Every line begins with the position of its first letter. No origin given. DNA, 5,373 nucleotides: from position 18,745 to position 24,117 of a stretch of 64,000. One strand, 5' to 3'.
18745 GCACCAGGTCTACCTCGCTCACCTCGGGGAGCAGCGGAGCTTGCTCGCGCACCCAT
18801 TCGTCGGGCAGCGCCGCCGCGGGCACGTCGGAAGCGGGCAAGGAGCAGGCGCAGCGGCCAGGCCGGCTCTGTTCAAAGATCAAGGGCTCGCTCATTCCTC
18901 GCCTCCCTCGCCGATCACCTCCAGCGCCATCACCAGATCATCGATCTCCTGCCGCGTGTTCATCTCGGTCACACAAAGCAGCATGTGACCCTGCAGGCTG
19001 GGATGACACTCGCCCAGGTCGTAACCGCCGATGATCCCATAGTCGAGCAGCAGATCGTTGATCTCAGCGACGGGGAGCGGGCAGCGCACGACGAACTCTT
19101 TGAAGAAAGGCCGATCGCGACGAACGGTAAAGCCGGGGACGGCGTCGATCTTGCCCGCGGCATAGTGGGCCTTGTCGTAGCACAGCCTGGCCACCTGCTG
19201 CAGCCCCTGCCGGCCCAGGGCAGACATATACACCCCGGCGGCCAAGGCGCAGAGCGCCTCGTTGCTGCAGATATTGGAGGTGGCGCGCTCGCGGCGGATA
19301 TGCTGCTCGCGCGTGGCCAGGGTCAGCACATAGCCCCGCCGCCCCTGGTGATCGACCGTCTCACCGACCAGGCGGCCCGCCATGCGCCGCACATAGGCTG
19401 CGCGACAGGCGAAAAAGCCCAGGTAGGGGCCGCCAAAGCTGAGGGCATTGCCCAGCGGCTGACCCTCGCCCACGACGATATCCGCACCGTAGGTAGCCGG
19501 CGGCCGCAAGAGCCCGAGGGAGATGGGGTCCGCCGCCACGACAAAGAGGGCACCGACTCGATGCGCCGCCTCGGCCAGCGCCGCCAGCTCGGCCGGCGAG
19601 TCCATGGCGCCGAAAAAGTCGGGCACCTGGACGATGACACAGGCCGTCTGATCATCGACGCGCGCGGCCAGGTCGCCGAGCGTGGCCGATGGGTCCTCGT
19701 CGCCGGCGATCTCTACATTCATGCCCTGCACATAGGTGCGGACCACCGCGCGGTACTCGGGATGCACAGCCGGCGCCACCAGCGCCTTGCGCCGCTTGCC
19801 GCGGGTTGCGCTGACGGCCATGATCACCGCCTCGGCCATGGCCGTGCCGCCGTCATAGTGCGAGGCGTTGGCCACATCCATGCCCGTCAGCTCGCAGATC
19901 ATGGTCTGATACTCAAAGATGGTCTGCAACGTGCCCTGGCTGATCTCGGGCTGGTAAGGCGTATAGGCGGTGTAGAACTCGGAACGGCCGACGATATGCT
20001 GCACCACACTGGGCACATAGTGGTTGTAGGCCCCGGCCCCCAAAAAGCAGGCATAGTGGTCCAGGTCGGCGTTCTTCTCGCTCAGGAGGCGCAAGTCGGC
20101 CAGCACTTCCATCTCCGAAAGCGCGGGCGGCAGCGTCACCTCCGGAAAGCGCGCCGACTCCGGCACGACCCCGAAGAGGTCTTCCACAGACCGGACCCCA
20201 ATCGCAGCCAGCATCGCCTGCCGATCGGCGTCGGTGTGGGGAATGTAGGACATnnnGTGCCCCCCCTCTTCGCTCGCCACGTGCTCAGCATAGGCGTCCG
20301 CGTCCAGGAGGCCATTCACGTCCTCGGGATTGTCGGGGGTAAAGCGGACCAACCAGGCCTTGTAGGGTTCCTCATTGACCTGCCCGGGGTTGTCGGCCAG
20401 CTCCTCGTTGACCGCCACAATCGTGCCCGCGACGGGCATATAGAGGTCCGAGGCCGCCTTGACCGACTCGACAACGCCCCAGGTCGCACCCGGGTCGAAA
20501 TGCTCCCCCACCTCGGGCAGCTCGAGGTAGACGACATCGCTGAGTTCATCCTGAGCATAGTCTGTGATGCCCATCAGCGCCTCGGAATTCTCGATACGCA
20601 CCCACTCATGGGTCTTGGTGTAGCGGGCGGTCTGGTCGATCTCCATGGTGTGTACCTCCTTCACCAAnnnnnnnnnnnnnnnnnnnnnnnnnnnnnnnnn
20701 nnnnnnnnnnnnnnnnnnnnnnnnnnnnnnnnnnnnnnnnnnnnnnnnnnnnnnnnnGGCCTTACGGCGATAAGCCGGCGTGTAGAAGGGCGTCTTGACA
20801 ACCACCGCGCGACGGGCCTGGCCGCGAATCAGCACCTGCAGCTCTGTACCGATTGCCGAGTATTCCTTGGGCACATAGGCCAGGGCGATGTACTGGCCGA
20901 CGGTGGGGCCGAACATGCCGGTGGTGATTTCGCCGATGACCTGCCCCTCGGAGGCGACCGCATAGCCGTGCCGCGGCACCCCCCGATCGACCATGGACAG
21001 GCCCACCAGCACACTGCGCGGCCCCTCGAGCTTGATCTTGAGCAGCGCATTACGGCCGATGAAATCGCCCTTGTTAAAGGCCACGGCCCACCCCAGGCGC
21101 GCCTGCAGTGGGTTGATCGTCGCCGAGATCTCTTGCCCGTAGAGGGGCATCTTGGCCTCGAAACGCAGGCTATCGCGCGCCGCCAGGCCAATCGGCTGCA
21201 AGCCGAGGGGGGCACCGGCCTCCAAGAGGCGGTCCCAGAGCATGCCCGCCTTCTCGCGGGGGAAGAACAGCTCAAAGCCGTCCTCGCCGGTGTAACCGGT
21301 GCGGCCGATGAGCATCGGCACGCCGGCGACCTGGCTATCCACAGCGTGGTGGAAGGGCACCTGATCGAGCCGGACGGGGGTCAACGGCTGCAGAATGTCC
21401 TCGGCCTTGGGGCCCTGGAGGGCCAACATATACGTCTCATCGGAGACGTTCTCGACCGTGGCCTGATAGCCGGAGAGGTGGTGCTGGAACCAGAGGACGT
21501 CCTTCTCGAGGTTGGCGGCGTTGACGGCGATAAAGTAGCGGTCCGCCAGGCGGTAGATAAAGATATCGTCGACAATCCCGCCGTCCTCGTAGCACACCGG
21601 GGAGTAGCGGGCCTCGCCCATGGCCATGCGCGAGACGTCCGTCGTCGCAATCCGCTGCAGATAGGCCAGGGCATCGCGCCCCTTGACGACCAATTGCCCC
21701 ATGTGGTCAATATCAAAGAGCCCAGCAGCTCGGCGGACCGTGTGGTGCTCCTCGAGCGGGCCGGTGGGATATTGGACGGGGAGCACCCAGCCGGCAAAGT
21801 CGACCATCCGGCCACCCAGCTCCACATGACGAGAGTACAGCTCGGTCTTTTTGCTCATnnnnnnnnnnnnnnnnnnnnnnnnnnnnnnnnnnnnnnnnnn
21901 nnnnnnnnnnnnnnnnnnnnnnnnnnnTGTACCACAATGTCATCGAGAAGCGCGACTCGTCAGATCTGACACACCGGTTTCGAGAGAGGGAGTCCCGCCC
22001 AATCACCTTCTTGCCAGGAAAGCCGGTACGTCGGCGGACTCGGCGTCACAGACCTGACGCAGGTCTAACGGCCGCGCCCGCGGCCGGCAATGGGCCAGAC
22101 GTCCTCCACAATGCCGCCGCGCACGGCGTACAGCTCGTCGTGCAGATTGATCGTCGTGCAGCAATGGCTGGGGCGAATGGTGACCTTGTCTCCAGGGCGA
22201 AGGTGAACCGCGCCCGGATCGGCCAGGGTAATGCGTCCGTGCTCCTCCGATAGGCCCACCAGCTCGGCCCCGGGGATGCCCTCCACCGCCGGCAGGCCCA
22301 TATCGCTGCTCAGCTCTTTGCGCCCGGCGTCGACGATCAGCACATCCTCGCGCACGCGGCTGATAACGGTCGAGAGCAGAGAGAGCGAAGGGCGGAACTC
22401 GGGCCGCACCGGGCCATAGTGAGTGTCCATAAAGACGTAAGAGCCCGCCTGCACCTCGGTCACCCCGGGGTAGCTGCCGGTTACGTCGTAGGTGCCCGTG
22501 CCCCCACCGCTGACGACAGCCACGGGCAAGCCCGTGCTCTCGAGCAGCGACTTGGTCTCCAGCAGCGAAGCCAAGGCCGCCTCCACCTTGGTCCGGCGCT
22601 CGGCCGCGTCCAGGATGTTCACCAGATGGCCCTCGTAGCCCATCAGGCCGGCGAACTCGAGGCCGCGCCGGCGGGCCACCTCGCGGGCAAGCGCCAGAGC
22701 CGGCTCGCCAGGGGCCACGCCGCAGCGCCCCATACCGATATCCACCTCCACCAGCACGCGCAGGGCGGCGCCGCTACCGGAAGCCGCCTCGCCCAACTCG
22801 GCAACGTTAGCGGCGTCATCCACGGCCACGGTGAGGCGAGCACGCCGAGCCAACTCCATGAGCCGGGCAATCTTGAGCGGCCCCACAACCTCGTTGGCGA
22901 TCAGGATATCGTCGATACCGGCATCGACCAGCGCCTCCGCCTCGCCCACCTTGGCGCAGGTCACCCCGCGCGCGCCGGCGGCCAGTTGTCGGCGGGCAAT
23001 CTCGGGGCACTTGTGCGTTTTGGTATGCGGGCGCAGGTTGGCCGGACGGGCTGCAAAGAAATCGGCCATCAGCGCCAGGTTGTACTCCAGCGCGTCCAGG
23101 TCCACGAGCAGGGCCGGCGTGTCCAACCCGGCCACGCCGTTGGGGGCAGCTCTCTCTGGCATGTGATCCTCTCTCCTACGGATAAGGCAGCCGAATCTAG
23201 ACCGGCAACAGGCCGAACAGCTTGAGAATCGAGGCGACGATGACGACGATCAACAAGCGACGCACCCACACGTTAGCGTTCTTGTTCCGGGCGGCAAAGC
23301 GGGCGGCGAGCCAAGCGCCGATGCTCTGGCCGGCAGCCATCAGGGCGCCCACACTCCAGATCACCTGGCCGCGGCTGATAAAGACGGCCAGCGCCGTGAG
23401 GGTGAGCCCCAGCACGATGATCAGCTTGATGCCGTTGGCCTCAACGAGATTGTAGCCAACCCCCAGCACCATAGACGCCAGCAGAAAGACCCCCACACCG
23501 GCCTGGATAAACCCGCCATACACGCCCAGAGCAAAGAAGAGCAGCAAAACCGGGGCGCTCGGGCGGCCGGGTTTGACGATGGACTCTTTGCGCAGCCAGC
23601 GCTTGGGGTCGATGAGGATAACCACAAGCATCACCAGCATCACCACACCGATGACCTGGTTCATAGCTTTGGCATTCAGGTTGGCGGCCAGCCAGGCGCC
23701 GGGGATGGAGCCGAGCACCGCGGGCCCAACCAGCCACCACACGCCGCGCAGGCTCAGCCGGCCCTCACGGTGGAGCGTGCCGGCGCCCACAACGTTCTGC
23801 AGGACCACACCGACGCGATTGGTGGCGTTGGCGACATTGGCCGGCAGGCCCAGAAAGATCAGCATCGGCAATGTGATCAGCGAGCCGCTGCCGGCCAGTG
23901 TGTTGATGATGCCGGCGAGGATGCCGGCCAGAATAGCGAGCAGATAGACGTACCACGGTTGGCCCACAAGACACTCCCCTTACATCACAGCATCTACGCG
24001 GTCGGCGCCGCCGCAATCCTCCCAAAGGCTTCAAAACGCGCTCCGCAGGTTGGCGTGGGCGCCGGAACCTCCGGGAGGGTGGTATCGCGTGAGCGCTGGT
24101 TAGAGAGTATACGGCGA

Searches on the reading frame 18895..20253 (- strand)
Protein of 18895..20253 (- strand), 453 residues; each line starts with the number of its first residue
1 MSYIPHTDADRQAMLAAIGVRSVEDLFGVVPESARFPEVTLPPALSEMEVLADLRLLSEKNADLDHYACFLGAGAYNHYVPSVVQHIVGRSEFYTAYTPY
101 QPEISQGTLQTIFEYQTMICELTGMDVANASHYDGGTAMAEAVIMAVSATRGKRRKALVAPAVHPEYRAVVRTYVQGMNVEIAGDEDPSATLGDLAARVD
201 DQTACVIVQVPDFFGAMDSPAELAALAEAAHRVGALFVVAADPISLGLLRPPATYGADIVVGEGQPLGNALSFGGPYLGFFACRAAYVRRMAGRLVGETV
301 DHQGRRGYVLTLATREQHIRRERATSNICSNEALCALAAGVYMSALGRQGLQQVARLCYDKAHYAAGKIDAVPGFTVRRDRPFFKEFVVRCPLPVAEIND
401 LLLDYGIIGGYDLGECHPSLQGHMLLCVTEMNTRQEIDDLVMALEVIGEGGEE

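Call 40: search_protein_families(library=pfam, proteins=[window:18895-20253:-], max_evalue=0.00001)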
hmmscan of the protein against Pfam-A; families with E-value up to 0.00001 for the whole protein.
window:18895-20253:- (453 aa): 1 family
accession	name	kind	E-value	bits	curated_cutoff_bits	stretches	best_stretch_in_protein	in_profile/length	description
PF02347.22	GDC-P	-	1.1e-132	443.4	26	1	2-443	2-428/429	Glycine cleavage system P-protein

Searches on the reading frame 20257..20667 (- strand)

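Call 40: search_protein_families(library=pfam, proteins=[window:20257-20667:-], max_evalue=0.00001)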
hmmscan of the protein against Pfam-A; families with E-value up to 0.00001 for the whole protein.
window:20257-20667:- (137 aa): 1 family
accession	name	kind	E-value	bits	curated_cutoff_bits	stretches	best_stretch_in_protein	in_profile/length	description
PF01597.25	GCV_H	-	8.5e-39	132.7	22.2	1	15-131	2-120/122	Glycine cleavage H-protein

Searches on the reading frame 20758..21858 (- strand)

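Call 40: search_protein_families(library=pfam, proteins=[window:20758-21858:-], max_evalue=0.00001)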
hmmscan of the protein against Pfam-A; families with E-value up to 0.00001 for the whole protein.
window:20758-21858:- (367 aa): 2 families
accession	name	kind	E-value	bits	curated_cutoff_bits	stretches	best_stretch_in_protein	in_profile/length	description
PF01571.26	GCV_T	-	2.9e-94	315.5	25.6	1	7-258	1-255/255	Aminomethyltransferase folate-binding domain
PF08669.17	GCV_T_C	-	3.6e-24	84.9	25.9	1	284-359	3-79/80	Glycine cleavage T-protein C-terminal barrel domain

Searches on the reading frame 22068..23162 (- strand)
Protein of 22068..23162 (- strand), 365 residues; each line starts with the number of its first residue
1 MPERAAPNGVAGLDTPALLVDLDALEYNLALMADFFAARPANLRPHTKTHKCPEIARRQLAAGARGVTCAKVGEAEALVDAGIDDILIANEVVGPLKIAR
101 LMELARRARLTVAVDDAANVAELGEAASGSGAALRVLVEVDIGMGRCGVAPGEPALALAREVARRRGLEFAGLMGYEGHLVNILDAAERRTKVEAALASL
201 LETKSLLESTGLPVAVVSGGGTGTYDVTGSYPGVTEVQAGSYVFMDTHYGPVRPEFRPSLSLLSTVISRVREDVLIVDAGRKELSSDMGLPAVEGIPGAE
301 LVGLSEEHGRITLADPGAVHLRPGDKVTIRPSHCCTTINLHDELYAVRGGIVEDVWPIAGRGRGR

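Call 40: search_protein_families(library=pfam, proteins=[window:22068-23162:-], max_evalue=0.00001)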
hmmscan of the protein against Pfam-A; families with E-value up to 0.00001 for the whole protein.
window:22068-23162:- (365 aa): 2 families
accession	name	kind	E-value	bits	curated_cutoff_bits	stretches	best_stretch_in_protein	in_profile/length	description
PF01168.26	Ala_racemase_N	-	5.1e-30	105.3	24.1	1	20-246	1-218/220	Alanine racemase, N-terminal domain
PF14031.13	D-ser_dehydrat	-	2.5e-20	73.3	22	1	259-347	1-97/97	Putative serine dehydratase domain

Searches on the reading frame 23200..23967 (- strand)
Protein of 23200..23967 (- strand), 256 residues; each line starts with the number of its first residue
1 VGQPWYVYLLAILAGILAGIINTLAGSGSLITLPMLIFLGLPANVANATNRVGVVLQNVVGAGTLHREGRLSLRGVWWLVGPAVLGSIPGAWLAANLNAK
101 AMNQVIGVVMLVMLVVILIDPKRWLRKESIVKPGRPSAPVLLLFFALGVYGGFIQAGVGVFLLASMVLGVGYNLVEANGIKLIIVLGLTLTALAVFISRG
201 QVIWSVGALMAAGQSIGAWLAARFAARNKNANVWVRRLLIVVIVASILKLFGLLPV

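Call 40: search_protein_families(library=pfam, proteins=[window:23200-23967:-], max_evalue=0.00001)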
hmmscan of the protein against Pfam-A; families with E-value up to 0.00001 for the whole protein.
window:23200-23967:- (256 aa): 1 family
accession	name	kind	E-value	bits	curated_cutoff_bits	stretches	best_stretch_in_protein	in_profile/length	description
PF01925.25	TauE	-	8.6e-43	147.1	32.6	1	12-250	2-237/237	Sulfite exporter TauE/SafE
